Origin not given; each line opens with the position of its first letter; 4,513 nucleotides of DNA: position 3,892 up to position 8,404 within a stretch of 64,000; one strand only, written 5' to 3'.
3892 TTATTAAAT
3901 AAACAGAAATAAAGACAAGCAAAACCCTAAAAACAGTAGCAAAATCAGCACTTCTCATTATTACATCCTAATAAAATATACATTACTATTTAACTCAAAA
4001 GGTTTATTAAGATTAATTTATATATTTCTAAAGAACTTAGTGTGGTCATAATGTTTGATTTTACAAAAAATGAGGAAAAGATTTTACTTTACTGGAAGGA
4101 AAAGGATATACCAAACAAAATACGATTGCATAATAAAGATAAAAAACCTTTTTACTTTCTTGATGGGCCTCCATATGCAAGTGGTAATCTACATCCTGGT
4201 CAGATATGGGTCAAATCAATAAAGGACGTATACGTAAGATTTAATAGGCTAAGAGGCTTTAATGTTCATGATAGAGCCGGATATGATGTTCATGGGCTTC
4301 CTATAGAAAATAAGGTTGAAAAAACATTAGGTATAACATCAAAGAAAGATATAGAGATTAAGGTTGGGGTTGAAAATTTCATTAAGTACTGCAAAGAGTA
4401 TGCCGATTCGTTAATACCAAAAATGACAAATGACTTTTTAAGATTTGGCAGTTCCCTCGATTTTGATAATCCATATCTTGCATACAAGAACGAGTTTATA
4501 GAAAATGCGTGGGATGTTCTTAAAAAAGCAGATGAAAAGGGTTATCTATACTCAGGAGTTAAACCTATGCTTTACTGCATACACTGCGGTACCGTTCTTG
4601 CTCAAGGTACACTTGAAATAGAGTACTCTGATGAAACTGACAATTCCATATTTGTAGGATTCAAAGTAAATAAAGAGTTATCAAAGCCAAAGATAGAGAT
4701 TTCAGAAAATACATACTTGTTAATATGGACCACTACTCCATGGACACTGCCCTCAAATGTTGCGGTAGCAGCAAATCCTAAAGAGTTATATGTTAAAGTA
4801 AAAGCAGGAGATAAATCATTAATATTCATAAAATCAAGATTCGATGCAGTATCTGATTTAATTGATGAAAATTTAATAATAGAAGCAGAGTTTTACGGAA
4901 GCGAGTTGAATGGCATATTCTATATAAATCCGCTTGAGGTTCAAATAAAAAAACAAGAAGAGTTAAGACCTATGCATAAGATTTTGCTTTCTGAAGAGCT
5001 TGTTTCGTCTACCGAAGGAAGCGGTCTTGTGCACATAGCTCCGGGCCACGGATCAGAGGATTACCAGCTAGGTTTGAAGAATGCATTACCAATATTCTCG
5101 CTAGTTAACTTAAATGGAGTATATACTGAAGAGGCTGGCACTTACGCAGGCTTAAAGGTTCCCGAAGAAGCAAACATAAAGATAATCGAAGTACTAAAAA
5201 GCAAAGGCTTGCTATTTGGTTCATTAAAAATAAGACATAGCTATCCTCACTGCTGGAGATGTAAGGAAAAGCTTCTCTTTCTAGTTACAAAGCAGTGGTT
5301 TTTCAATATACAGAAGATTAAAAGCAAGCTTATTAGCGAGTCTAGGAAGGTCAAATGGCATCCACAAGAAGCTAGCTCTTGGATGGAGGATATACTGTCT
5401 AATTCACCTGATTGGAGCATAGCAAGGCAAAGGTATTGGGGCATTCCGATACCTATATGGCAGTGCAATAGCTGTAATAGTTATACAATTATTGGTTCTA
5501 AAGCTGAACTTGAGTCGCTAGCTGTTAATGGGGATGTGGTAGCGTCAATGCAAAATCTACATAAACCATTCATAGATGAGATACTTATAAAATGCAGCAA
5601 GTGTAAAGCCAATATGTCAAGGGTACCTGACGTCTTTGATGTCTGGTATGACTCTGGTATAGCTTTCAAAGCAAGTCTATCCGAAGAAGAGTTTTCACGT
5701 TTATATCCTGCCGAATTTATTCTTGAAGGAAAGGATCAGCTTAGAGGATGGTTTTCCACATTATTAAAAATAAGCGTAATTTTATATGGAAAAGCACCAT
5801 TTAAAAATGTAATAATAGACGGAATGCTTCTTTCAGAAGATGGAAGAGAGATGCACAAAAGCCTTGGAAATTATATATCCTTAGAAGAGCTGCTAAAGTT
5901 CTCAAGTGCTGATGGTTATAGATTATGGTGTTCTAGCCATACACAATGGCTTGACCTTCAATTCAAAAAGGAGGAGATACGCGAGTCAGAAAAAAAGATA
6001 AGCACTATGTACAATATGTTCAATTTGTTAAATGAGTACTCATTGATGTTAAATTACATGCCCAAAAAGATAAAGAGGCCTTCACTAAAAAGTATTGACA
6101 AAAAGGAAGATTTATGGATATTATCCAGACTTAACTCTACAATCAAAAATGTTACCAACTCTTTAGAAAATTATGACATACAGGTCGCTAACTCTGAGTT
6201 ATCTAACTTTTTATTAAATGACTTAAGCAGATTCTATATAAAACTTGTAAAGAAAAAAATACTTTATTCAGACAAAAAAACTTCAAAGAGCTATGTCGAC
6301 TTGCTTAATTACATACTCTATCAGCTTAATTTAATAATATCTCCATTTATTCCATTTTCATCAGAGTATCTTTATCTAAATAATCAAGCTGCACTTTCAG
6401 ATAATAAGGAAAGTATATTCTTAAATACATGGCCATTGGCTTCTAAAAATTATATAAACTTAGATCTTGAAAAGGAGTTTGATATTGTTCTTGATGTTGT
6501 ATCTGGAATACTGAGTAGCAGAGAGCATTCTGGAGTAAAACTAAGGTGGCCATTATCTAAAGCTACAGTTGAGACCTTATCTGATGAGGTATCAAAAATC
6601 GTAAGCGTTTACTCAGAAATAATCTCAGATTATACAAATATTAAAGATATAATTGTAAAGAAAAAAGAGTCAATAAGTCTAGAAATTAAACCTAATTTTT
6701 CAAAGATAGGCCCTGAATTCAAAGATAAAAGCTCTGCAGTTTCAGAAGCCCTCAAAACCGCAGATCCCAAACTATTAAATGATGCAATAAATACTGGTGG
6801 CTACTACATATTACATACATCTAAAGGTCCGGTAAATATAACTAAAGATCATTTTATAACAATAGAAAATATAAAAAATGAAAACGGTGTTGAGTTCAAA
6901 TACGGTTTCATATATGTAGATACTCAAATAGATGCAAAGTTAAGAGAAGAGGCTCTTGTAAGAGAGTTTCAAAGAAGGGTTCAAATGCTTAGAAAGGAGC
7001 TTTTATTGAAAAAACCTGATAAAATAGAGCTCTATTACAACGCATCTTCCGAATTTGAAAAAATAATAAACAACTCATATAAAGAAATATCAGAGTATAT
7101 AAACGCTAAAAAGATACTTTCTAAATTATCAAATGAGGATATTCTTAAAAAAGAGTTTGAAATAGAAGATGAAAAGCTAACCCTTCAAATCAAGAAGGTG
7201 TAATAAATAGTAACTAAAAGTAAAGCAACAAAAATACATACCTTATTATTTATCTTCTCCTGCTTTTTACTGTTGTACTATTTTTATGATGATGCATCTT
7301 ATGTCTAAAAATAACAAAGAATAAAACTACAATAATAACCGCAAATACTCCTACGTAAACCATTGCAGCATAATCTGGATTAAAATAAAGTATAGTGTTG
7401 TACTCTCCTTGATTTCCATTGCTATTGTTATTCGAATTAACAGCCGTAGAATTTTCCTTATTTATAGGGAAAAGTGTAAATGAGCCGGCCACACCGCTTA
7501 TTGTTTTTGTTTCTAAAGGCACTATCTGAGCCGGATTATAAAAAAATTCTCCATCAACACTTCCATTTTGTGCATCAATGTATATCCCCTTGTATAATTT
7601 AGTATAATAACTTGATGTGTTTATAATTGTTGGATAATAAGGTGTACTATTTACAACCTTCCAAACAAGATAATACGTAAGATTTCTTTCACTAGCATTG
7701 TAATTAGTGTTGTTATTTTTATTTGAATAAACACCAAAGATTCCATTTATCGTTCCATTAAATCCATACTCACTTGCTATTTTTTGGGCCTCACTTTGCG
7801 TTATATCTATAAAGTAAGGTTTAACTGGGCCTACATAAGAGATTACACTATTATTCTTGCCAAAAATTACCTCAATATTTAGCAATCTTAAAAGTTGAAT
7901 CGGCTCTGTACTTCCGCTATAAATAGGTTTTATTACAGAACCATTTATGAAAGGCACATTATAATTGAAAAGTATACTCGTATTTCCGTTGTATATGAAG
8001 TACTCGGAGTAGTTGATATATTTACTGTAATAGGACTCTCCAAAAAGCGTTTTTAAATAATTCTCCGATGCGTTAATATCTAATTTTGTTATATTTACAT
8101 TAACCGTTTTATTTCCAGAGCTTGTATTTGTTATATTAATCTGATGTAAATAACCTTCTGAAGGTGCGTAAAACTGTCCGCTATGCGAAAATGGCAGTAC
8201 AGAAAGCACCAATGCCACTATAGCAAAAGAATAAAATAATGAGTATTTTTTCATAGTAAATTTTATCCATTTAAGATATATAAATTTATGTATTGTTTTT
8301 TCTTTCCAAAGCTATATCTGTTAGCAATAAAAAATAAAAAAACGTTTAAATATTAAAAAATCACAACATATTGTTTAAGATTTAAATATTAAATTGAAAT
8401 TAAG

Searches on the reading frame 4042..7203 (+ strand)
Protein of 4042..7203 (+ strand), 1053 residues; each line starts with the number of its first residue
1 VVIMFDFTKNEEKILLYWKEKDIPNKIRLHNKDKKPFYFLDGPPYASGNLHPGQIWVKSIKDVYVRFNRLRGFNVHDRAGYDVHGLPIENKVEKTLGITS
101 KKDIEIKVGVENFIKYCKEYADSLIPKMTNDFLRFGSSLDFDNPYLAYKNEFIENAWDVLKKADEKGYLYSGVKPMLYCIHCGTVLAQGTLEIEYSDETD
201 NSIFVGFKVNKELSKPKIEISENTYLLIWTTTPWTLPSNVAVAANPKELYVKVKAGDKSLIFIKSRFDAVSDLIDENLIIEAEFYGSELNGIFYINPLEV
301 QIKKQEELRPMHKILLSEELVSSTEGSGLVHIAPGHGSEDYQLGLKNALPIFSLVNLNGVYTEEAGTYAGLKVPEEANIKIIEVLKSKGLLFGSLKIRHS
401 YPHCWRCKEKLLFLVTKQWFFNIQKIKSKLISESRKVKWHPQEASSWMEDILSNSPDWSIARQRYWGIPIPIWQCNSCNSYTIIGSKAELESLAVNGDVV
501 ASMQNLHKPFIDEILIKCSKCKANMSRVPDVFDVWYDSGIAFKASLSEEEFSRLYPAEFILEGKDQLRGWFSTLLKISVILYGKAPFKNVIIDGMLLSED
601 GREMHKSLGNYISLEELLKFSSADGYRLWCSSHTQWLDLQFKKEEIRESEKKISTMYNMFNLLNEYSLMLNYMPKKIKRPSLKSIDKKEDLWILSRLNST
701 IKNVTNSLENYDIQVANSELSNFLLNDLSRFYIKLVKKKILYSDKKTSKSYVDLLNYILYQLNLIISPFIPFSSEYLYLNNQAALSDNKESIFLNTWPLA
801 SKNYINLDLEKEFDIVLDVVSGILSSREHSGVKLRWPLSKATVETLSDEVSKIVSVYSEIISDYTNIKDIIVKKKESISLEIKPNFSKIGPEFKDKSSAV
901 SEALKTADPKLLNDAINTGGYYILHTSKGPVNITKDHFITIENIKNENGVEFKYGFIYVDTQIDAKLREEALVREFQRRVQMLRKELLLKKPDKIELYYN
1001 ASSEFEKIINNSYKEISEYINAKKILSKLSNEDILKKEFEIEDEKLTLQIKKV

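Call 70: search_protein_families(library=pfam, proteins=[window:4042-7203:+], max_evalue=0.0001)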
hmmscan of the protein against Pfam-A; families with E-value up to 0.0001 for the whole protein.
window:4042-7203:+ (1053 aa): 4 families
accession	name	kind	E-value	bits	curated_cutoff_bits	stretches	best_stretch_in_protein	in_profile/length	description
PF00133.28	tRNA-synt_1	-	1.1e-105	354.2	22.7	1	14-640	2-412/414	tRNA synthetases class I (I, L, M and V)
PF08264.19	Anticodon_1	-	1.8e-31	109.5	25.1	1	690-840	1-146/148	Anticodon-binding domain of tRNA ligase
PF19302.4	DUF5915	-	8.1e-23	81.4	27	1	859-1053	2-195/195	Domain of unknown function (DUF5915)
PF09334.17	tRNA-synt_1g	-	1.1e-17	64.3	20.1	1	44-193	8-137/391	tRNA synthetases class I (M)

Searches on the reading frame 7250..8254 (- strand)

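Call 32: search_protein_families(library=pfam, proteins=[window:7250-8254:-], max_evalue=0.1)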
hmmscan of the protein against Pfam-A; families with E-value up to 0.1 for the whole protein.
window:7250-8254:- (334 aa): 2 families
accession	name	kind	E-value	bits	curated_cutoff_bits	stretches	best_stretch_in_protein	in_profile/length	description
PF06024.17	Orf78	-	0.03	15.1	29.4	1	271-325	41-96/101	Orf78 (ac78)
PF22038.1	PRC2_EED_ins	-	0.049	14.1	27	0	238-284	49-95/146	Polycomb protein EED insertion domain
